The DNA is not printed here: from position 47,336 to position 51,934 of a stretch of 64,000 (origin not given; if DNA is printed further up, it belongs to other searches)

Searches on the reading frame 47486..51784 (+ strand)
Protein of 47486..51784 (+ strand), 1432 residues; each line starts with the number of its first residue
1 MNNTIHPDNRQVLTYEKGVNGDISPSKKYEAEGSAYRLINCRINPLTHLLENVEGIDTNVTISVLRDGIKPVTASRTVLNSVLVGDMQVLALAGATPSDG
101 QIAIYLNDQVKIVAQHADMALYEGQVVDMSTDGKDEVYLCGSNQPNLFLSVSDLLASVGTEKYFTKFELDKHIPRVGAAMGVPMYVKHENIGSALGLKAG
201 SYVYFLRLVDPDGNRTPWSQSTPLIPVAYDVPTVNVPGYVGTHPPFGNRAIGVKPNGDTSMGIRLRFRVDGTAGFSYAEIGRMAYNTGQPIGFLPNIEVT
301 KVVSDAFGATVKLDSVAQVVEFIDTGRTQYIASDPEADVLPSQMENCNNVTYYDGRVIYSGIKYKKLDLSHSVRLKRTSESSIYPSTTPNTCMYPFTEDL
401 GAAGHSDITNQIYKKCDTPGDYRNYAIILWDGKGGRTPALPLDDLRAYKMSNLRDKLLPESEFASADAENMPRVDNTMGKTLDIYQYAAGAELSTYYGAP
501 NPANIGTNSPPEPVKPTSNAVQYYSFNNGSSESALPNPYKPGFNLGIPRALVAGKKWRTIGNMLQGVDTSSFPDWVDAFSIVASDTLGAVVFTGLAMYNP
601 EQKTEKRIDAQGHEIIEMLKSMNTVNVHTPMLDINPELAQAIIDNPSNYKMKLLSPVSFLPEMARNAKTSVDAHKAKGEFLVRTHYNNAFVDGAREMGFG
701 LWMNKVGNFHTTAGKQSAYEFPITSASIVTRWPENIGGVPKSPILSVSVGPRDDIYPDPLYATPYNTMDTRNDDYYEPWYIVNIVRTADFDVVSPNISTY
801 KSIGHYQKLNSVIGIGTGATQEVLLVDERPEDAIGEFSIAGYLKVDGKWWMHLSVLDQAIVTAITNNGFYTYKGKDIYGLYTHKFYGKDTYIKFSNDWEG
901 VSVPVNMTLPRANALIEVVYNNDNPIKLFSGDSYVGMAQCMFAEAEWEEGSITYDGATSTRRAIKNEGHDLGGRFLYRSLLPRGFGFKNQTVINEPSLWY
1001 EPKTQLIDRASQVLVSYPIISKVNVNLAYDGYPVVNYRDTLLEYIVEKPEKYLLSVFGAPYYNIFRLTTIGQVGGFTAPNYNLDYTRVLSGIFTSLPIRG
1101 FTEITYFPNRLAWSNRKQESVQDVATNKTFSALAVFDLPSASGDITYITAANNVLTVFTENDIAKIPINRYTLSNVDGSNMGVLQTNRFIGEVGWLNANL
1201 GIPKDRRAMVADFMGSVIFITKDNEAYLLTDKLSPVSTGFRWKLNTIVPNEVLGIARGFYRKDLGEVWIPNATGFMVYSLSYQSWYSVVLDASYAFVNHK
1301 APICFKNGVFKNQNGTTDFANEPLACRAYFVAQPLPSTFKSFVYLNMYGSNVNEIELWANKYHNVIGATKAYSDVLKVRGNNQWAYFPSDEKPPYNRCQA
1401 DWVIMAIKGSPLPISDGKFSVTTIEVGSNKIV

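Call 49: search_protein_families(library=pfam, proteins=[window:47486-51784:+], max_evalue=0.01)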
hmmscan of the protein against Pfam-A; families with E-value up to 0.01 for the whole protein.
window:47486-51784:+ (1432 aa): 0 families

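Call 50: search_protein_families(library=phrogs, proteins=[window:47486-51784:+], max_evalue=0.01)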
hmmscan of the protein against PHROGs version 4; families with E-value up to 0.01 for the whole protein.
window:47486-51784:+ (1432 aa): 0 families

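Call 82: search_solved_structures(query=window:47486-51784:+, max_evalue=1)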
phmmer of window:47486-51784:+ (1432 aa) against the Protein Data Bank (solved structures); distinct sequences matched with E-value up to 1: 0.
